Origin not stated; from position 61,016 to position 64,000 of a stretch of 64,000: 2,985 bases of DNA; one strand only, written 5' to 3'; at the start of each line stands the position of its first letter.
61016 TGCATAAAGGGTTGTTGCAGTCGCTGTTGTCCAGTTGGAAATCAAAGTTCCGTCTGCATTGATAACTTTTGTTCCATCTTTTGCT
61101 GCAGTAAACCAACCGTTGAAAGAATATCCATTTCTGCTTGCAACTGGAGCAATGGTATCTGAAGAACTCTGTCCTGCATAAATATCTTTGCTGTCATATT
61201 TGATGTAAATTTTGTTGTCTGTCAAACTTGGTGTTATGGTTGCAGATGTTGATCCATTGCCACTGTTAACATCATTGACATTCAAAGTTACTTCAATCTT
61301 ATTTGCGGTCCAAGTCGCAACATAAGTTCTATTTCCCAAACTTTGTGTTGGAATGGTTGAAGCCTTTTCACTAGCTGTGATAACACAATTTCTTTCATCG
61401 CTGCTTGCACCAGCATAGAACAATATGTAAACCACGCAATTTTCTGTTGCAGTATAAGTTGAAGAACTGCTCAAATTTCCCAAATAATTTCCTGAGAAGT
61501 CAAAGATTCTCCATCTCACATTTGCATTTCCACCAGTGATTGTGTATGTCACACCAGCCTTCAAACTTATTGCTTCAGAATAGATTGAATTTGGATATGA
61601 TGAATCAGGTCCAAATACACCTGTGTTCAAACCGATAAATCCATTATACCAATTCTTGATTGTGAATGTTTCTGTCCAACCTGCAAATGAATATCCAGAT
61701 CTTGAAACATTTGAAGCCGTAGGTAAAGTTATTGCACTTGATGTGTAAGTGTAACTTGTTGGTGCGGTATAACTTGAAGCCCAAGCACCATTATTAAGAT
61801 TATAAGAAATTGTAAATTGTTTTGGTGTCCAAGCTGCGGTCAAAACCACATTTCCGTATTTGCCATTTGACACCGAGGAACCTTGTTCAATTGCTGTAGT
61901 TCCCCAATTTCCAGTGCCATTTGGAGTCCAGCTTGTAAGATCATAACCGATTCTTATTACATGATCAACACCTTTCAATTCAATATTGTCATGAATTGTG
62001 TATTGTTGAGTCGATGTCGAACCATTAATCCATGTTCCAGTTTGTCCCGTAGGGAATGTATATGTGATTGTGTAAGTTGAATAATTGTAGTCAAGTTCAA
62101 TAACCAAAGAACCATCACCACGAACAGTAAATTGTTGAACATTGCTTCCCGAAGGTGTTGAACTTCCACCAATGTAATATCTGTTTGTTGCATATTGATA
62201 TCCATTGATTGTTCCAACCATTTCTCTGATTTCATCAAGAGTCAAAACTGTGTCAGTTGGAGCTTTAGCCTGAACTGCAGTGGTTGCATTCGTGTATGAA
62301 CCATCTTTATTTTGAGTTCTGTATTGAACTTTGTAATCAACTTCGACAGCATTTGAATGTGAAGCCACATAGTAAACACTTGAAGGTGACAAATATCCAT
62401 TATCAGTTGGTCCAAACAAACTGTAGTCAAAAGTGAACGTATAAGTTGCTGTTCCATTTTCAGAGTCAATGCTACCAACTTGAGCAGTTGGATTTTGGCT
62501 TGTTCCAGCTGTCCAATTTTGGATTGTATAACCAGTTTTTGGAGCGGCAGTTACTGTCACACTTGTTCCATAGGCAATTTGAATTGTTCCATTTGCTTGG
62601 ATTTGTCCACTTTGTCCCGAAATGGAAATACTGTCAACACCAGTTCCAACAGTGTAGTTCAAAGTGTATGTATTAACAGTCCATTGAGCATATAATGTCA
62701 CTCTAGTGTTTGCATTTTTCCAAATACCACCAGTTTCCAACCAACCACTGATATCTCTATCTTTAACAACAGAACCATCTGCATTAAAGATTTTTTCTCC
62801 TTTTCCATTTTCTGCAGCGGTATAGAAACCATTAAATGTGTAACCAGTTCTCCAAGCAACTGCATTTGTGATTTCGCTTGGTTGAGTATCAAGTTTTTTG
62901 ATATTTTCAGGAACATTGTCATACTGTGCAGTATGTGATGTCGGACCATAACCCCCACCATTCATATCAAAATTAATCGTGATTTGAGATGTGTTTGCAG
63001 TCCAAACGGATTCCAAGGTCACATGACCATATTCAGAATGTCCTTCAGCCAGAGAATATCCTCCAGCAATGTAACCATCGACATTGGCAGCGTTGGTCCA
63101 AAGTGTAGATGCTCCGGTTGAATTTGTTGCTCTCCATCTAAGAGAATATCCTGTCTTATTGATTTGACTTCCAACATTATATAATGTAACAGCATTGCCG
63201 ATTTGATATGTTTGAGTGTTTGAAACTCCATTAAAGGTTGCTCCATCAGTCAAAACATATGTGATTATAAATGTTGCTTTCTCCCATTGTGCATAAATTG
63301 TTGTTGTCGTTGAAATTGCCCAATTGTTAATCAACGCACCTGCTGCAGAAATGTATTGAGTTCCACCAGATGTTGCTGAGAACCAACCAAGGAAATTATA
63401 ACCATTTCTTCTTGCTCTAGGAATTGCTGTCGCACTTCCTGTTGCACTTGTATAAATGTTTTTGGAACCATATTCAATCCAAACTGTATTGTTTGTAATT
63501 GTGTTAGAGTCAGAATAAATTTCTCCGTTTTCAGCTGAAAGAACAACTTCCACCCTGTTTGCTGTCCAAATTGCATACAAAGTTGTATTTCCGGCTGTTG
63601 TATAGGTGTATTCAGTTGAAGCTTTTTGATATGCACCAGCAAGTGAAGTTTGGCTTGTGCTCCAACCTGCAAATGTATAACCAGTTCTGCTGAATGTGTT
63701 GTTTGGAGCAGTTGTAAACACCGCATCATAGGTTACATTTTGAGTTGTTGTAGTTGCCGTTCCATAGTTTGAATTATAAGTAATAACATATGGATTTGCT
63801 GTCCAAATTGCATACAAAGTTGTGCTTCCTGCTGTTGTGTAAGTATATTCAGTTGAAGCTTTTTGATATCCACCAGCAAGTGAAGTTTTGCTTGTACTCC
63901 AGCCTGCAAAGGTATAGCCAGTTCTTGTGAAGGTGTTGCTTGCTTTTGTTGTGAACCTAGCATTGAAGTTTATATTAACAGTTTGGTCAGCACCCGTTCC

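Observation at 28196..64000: One uninterrupted ORF of more than 35.8 kb (at least 11,934 codons, N-terminus still outside the window) encoding a giant modular surface protein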

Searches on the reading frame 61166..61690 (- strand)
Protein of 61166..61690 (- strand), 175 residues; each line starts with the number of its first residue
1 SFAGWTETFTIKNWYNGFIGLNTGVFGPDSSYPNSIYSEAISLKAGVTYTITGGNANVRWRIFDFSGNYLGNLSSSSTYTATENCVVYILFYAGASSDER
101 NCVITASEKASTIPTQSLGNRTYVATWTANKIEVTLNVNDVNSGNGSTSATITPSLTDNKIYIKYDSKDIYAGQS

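Call 79: search_solved_structures(query=window:61166-61690:-, max_evalue=1)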
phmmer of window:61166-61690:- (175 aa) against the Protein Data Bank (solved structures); distinct sequences matched with E-value up to 1: 0.

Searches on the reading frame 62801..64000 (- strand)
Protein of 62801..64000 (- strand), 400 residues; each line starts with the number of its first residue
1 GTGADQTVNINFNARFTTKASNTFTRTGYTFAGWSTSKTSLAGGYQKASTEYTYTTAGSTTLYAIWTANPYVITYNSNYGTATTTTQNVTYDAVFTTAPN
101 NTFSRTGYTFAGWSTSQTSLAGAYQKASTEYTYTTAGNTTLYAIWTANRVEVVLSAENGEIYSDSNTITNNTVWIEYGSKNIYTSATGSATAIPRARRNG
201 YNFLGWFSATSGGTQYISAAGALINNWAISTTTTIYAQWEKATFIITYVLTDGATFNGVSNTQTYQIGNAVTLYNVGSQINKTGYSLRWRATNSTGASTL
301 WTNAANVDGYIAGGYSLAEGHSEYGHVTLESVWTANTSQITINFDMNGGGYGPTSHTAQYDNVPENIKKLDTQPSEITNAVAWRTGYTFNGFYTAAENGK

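Call 14: find_related_loci(query=window:62801-64000:-, collection=genome_contigs, flank=10000)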
Query window:62801-64000:- (400 aa) in genome_contigs; peptide patterns used: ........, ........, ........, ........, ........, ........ (x = any residue, [..] = any of these).
55 stretches matched a pattern; 10 encode a relative of the query (tblastn E <= 1e-3); 10 distinct loci.
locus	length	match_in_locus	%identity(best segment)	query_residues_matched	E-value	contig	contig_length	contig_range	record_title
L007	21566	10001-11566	92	1-400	0e+0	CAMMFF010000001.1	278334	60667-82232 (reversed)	MAG: uncultured Clostridia bacterium isolate ERR4968681_bin.18_MetaWRAP_v1.1_MAG genome assembly, contig: NODE_19_length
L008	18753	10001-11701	75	1-399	0e+0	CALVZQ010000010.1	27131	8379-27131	MAG: uncultured Clostridia bacterium isolate BRZ_FC__bin54 genome assembly, contig: BRZ_FC__NODE_1635_length_27131_cov_1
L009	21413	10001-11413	55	1-400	3e-131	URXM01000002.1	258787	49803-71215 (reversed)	uncultured Clostridiales bacterium isolate UMGS1447 genome assembly, contig: NODE_5_length_258787_cov_12.285666, whole g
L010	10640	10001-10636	31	21-273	5e-13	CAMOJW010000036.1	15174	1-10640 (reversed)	MAG: uncultured Lachnospiraceae bacterium isolate SRR873604_bin.84_metaWRAP_v1.3_MAG genome assembly, contig: NODE_8302_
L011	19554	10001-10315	39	26-169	3e-9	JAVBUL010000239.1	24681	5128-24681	MAG: Lachnospiraceae bacterium isolate EPI_MAG_00278 c_000013139474, whole genome shotgun sequence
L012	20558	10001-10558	25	27-248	2e-8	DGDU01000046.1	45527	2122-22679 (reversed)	MAG TPA_asm: Christensenella sp. UBA3944 UBA3944_contig_13707, whole genome shotgun sequence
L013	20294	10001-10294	29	171-254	7e-7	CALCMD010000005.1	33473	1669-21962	MAG TPA_asm: uncultured Lachnospiraceae bacterium isolate ERR732779_bin.4_CONCOCT_v1.1_MAG genome assembly, contig: ERZ8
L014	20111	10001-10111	41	198-241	7e-6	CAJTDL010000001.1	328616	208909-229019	Lachnospiraceae bacterium isolate B94_19_ER_BP genome assembly, contig: MGBC000145.1, whole genome shotgun sequence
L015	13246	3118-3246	39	193-242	7e-5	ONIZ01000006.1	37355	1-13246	uncultured Firmicutes bacterium isolate RUG343 genome assembly, contig: scaffold_891, whole genome shotgun sequence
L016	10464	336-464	43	193-239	7e-5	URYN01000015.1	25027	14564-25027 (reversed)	uncultured Clostridium sp. isolate UMGS1476 genome assembly, contig: NODE_1731_length_25027_cov_17.441414, whole genome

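Call 19: search_protein_families(library=pfam, proteins=[L007:3776-10000:+], max_evalue=1)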
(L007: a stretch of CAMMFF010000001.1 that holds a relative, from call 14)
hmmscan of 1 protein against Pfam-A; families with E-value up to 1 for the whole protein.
L007:3776-10000:+ (2075 aa): 3 families
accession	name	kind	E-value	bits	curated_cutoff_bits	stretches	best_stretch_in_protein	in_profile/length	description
PF09479.16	Flg_new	-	1.5e-86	284.9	27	15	1462-1533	1-65/65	Listeria-Bacteroides repeat domain (List_Bact_rpt)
PF18998.6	Flg_new_2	-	0.0004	20.7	23.6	4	491-558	6-72/73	Divergent InlB B-repeat domain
PF25262.1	DUF7862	-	0.016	15.7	27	1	1521-1553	13-45/85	Domain of unknown function (DUF7862)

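Call 29: find_homologous_proteins(query=L007:3776-4870:+, max_evalue=0.001)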
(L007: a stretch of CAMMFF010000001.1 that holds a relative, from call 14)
Query L007:3776-4870:+ (365 aa): 16 proteins with E <= 0.001 among 3302 candidates.
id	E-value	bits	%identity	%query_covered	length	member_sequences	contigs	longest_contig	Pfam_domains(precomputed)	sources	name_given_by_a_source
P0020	2.0e-232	789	100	100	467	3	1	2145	PF09479.17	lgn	-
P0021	4.1e-37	146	43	27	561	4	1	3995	PF09479.17,PF09992.15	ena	-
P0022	2.1e-19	88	48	16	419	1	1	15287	PF09479.17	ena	-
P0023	8.7e-13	66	47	22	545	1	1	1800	PF09479.17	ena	-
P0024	2.0e-12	65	49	17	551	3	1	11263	PF09479.17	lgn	-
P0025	7.5e-12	63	48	17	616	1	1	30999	PF09479.17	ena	-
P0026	4.1e-10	58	44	18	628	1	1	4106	PF09479.17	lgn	-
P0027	7.2e-9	54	37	31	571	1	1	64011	PF09479.17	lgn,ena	-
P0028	1.3e-8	53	48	17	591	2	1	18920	PF09479.17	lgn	-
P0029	4.7e-7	48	40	25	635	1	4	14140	PF09479.17,PF21939.2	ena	-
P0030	3.5e-5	41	35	27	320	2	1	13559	PF09479.17,PF18998.7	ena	-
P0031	3.7e-5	41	43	19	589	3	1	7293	PF09479.17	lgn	-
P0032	1.1e-4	40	37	30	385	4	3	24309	PF09479.17,PF18998.7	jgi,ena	jgi:uncharacterized repeat protein (TIGR02543 family)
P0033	2.6e-4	39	36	22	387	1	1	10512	PF09479.17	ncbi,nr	ncbi:MAG: InlB B-repeat-containing protein [Clostridia bacterium]|nr:InlB B-repeat-containing protei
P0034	7.7e-4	37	39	26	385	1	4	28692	PF09479.17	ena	-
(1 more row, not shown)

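Call 55: search_protein_families(library=pfam, proteins=[L007:29-1096:+, L007:1105-1599:+, L007:1599-2057:+], max_evalue=0.00001)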
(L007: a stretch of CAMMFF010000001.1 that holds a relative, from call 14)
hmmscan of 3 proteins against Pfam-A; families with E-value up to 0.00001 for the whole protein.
L007:29-1096:+ (355 aa): 2 families
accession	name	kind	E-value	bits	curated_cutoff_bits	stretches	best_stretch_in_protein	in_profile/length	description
PF13597.11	NRDD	-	2.4e-112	376.9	26.2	1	1-348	236-562/562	Anaerobic ribonucleoside-triphosphate reductase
PF01228.26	Gly_radical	-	6.1e-19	69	22.2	1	228-330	3-103/106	Glycine radical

L007:1105-1599:+ (164 aa): 2 families
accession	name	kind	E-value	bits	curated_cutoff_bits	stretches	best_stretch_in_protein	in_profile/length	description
PF13353.11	Fer4_12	-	1.2e-47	162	22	1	12-148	1-137/137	4Fe-4S single cluster domain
PF04055.27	Radical_SAM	-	7.8e-08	33.1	29.5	1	21-89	2-71/166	Radical SAM superfamily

L007:1599-2057:+ (152 aa): 2 families
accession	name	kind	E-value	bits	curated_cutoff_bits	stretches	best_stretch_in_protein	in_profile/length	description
PF00692.24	dUTPase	-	6.8e-31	107.2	22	1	18-150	2-129/129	dUTPase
PF22769.1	DCD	-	2.1e-07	31.6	27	1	39-123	68-151/153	dCTP deaminase-like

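Call 57: search_protein_families(library=ncbifam, proteins=[L007:3776-5200:+, L007:2764-3318:+, L007:2328-3194:-], max_evalue=0.001)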
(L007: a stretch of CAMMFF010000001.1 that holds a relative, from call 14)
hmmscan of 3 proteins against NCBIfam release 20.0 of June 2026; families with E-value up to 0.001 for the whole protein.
L007:3776-5200:+ (475 aa): 1 family
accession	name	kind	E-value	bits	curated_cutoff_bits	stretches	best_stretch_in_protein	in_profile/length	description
TIGR02543.1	List_Bact_rpt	repeat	0.00066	20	20.95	1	338-383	2-44/44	TIGR02543 family repeat protein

L007:2764-3318:+ (184 aa): 0 families

L007:2328-3194:- (288 aa): 1 family
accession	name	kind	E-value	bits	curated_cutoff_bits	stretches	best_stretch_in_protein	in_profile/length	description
NF003243.0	PRK04201.1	equivalog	1.8e-41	142.2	252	1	16-283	6-260/266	zinc transporter ZupT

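Call 73: predict_structure(protein=P0020)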
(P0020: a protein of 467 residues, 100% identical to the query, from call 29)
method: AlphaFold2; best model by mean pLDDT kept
length: 467 residues; sequences in the alignment: 1
mean_pLDDT: 36.2   pTM: 0.31
mean pLDDT of the five models: 36.2, 33.7, 32.5, 32.0, 31.4
residues with pLDDT >= 90: 0; 70-90: 8; 50-70: 48; < 50: 411
segments of 3 or more residues with pLDDT < 50: 25-76, 95-97, 110-123, 131-223, 225-467
pLDDT, mean of each block of 10 residues (from residue 1): 67 69 48 33 36 29 28 46 52 50 54 43 51 42 34 29 34 26 25 26 29 31 42 41 29 28 27 29 29 26 28 29 25 27 23 25 38 36 39 36 39 39 38 39 39 33 30
secondary structure, 60 per line:
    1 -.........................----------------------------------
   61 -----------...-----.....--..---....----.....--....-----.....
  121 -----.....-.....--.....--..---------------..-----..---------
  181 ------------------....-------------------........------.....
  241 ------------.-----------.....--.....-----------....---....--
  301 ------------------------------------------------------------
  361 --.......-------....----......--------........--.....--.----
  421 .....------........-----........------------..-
elements in order: H2-26 E72-74 E80-84 E92-95 E100-104 E107-110 E116-120 E126-130 E132-136 E139-143 H199-202 H222-229 E236-240 E265-269 E272-276 E288-291 E295-298 E363-369 E377-380 E385-390 E399-406 E409-413 E421-425 E432-439 E445-452

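Call 80: search_solved_structures(query=L007:3926-4600:+, max_evalue=1)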
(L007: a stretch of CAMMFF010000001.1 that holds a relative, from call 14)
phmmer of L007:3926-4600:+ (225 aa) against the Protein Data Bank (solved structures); distinct sequences matched with E-value up to 1: 0.

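Call 82: search_solved_structures(query=A3, max_evalue=5)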
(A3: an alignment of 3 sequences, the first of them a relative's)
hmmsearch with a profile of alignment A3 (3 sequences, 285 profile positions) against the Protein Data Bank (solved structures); distinct sequences matched with E-value up to 5: 0.

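Call 83: search_protein_families(library=pfam, alignment_id=A3, max_evalue=5)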
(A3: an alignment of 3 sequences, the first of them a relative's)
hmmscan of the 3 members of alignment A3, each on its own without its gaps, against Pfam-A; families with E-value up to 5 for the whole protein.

A. member 1, L007:3776-4630:+ (285 aa): 0 families

B. families by the number of members that match (of 3 scanned): 0 families

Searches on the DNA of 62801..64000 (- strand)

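Call 91: search_rna_families(source=L007, start=3100, end=3900, threshold=evalue, max_evalue=0.1)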
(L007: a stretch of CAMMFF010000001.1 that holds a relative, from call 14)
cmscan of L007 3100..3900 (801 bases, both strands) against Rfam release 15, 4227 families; matches with E-value up to 0.1: 1.
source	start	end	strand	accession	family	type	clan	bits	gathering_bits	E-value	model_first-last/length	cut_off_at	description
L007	3677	3716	+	RF04001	mir-7918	Gene; miRNA;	-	22.9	80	0.031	1-58/58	no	mir-7918 microRNA precursor family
